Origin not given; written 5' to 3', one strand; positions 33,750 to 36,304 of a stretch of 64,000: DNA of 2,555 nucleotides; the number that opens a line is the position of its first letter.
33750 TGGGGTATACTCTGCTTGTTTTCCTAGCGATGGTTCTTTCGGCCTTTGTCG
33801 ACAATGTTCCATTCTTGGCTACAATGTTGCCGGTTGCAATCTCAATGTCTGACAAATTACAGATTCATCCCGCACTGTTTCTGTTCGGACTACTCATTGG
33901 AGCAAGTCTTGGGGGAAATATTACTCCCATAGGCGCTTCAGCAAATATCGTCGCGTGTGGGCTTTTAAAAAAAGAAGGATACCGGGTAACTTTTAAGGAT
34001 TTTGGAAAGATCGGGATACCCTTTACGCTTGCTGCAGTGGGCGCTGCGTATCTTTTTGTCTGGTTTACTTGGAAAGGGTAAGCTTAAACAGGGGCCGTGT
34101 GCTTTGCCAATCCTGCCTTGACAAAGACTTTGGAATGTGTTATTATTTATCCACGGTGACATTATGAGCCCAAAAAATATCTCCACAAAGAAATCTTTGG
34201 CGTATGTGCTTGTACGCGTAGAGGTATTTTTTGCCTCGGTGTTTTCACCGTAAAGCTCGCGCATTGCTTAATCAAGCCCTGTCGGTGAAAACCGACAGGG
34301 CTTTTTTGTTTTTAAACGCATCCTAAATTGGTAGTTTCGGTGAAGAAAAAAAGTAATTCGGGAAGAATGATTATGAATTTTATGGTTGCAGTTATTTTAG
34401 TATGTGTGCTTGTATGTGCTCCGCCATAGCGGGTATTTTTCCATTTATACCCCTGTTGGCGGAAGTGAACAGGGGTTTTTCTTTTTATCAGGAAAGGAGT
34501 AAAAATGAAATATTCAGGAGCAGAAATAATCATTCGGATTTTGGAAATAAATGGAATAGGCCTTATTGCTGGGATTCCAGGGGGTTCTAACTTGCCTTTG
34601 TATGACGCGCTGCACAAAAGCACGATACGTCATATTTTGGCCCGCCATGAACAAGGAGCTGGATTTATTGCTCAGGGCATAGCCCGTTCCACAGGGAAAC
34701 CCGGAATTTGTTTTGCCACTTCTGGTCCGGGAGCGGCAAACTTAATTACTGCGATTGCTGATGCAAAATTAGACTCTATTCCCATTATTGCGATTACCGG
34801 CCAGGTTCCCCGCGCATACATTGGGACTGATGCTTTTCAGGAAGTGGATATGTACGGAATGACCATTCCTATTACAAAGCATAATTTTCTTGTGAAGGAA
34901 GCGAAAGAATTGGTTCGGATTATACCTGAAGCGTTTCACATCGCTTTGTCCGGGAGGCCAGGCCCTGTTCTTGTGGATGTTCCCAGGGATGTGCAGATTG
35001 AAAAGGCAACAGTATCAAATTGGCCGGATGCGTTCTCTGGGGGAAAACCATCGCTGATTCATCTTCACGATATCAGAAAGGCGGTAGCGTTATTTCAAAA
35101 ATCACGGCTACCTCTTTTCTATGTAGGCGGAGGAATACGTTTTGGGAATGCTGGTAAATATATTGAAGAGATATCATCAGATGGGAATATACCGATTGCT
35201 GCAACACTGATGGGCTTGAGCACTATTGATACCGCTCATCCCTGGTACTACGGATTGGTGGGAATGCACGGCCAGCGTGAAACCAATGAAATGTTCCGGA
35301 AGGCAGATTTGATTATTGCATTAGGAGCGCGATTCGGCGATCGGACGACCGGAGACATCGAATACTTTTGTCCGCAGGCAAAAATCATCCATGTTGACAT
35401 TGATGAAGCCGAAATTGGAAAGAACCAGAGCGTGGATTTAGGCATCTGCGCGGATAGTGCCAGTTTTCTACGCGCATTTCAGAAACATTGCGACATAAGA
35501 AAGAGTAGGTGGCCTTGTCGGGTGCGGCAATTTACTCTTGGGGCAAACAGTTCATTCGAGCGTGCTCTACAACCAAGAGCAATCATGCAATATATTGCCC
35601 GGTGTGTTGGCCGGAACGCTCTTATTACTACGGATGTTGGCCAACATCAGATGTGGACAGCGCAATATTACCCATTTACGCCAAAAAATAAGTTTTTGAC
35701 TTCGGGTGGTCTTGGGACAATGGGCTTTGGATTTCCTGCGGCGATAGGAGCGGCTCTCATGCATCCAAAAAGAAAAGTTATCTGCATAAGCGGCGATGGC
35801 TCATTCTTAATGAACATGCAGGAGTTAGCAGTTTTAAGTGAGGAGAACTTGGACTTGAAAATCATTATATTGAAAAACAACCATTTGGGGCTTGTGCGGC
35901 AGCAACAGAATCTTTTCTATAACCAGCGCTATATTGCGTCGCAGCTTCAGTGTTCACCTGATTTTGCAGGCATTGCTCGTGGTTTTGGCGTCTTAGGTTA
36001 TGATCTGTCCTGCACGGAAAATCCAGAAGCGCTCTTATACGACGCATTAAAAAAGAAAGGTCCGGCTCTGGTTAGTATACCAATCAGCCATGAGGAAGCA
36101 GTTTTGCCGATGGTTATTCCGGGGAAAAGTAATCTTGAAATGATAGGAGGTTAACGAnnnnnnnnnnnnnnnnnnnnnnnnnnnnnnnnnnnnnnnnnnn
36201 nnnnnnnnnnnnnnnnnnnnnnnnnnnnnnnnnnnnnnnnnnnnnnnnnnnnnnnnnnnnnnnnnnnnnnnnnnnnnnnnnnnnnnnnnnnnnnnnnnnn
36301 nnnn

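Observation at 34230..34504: Classical leader-peptide attenuator upstream of ilvBN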

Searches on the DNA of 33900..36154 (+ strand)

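Call 3: search_rna_families(source=window, start=33900, end=34700, threshold=evalue, max_evalue=10, show_alignments=3)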
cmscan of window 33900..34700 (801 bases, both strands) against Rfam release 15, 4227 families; matches with E-value up to 10: 20.
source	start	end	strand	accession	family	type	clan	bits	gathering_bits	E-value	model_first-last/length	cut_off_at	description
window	34257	34328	-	RF02621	BSnc120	Gene; sRNA;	-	31.5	114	2.6e-05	1-88/88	no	Brucella sRNA 120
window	34221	34312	+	RF04312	trpB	Cis-reg;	-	26.8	59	0.2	1-107/107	no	trpB ncRNA motif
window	34271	34370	-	RF02450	ncr1175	Gene; sRNA;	-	26.2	60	0.021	1-110/110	no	Bacillus sRNA ncr1175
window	34185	34308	+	RF02617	SSRC10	Gene; sRNA;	-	25.6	56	0.017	1-113/113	no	Streptococcus sRNA 10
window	34270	34352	-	RF00262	sar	Gene; antisense;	-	24.4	43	0.021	1-68/68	no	sar RNA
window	34241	34318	+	RF00236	ctRNA_pGA1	Gene; antisense;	-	22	45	0.073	1-79/79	no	ctRNA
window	34241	34312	+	RF02371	PyrG_leader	Cis-reg; leader;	-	21.6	65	3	1-78/78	no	PyrG leader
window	34304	34483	+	RF00515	PyrR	Cis-reg;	-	20.7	54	2.7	1-115/115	no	PyrR binding site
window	34249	34311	+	RF04313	aspC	Cis-reg;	-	19.6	100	3.1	1-124/124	no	aspC ncRNA motif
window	34418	34483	+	RF02837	anti-hemB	Gene; sRNA;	-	18.4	49.5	0.12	1-81/81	no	Burkholderia RNA 7 (anti-hemB)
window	34270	34511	-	RF01402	STnc150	Gene; sRNA;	-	18.2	60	0.18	1-267/267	no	STnc150 Hfq binding RNA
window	34257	34310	+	RF02399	NsiR1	Gene; sRNA;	-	17.9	39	0.81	1-60/60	no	Nitrogen stress-induced RNA 1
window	34506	34611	+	RF02111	IS009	Gene;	-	17.1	117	0.13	1-199/199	no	IS009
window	34319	34383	+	RF02607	AbsR25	Gene; sRNA;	-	16.1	47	4.9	1-164/164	no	Acinetobacter sRNA 25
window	34477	34579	+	RF02615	BSR0626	Gene; sRNA;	-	15.9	155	4.6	1-128/128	no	Brucella sRNA 0626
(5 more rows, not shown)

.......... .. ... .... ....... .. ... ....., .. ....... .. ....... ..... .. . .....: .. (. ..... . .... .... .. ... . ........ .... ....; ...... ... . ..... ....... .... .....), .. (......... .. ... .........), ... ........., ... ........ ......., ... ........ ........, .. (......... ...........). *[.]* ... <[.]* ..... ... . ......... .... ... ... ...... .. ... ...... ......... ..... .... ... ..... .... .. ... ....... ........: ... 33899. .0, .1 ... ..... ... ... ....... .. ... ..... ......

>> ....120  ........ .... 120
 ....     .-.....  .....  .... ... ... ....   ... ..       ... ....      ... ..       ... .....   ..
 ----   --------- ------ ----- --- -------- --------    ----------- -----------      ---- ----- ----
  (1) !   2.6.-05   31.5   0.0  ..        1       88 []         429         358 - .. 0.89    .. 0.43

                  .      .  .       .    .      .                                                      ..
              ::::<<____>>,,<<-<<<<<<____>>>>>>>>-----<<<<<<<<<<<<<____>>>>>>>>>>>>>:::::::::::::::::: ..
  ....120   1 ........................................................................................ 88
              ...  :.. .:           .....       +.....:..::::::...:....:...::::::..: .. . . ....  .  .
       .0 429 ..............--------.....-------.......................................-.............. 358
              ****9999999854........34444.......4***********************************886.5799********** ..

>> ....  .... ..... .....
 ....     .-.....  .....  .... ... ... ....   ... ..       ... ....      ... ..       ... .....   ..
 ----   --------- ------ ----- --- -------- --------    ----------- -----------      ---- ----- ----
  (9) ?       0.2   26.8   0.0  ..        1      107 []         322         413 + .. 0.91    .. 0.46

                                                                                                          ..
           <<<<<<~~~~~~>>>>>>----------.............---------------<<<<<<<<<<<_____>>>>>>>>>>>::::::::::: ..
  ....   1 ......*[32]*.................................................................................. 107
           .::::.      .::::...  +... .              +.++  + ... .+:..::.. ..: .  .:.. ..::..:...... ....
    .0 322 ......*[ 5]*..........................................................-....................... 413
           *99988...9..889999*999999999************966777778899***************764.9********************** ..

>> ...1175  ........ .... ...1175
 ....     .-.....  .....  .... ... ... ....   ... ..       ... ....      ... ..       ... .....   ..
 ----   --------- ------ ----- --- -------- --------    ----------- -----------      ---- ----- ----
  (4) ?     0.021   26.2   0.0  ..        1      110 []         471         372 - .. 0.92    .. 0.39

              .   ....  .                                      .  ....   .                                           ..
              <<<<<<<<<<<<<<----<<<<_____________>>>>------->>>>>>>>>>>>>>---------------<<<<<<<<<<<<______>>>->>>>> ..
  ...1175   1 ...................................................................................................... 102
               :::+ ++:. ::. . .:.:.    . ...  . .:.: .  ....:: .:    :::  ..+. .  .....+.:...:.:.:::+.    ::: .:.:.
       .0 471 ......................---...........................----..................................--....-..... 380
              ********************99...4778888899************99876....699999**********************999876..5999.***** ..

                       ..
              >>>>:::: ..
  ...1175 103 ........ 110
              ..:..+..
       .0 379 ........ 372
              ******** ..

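Call 83: search_rna_families(sources=[L002, L027, L036, L042, L083, L084, L085, L166, L171, L172, L170, L005], threshold=gathering)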
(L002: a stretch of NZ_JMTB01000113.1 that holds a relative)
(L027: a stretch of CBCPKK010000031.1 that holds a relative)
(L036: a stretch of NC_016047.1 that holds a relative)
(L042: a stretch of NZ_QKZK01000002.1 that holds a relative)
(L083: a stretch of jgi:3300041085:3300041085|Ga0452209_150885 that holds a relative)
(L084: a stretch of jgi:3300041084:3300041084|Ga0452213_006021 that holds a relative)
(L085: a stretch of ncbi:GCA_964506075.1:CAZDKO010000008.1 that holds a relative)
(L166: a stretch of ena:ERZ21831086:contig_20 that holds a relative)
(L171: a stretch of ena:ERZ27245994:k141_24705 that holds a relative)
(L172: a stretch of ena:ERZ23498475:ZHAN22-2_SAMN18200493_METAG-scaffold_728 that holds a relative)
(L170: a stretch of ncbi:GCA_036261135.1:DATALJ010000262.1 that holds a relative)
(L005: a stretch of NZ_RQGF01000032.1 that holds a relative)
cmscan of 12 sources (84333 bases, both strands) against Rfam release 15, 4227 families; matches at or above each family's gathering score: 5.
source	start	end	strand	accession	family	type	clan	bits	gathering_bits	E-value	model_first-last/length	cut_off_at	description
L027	3315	3612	+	RF02744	Rev39_5p_UTR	Cis-reg;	-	153.8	88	2.9e-46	1-300/300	no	Soft rot Enterobacteriaceae Rev 39 5'UTR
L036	3577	3824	+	RF00230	T-box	Cis-reg; leader;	-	108.3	93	7.1e-23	1-219/219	no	T-box leader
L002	3501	3635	+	RF01400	istR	Gene; antitoxin;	-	106.1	45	2.3e-20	1-130/130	no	istR Hfq binding RNA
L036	1010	1083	+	RF00005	tRNA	Gene; tRNA;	CL00001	69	29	7.8e-13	1-71/71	no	tRNA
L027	48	120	+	RF00005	tRNA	Gene; tRNA;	CL00001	64.3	29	1.5e-11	1-71/71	no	tRNA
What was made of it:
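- On T-box leader: The model does detect the Bacillus ilvB leader L036 (call 83).
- The T-box model does find the Bacillus ilvB leader used as a control (call 83).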

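Call 84: search_dna_similar(query=L095:780-1100:+, collection=ecoli_genomes, mode=near, max_rows=3)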
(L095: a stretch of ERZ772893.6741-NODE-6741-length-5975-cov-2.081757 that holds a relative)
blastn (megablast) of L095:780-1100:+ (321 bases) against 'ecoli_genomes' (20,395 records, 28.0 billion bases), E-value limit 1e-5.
Records with a match: 5419; places in all: 5420; records where one place covers at least 80% of the query: 5419.
Genomes with a match: 5419 of 5426; with a place that covers at least 80% of the query: 5419. Places per genome that has any: lowest 1, median 1, highest 2. On chromosomes: 5420 places; on plasmids: 0.
Best place of each record, by identity: >=99% 5394; 95-99% 25.
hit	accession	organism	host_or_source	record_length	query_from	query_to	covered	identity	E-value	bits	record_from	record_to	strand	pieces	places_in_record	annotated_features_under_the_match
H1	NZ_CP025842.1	Escherichia coli strain 720632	Homo sapiens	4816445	1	321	100%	100.0%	1e-166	593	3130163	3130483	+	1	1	ivbL: ilvB operon leader peptide IvbL | ilvB: acetolactate synthase large subunit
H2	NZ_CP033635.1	Escherichia coli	chicken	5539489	1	321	100%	100.0%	1e-166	593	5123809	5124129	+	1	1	ivbL: ilvB operon leader peptide IvbL | ilvB: acetolactate synthase large subunit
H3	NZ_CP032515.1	Escherichia coli strain 118UI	Homo sapiens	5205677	1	321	100%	100.0%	1e-166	593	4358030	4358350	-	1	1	ivbL: ilvB operon leader peptide IvbL | ilvB: acetolactate synthase large subunit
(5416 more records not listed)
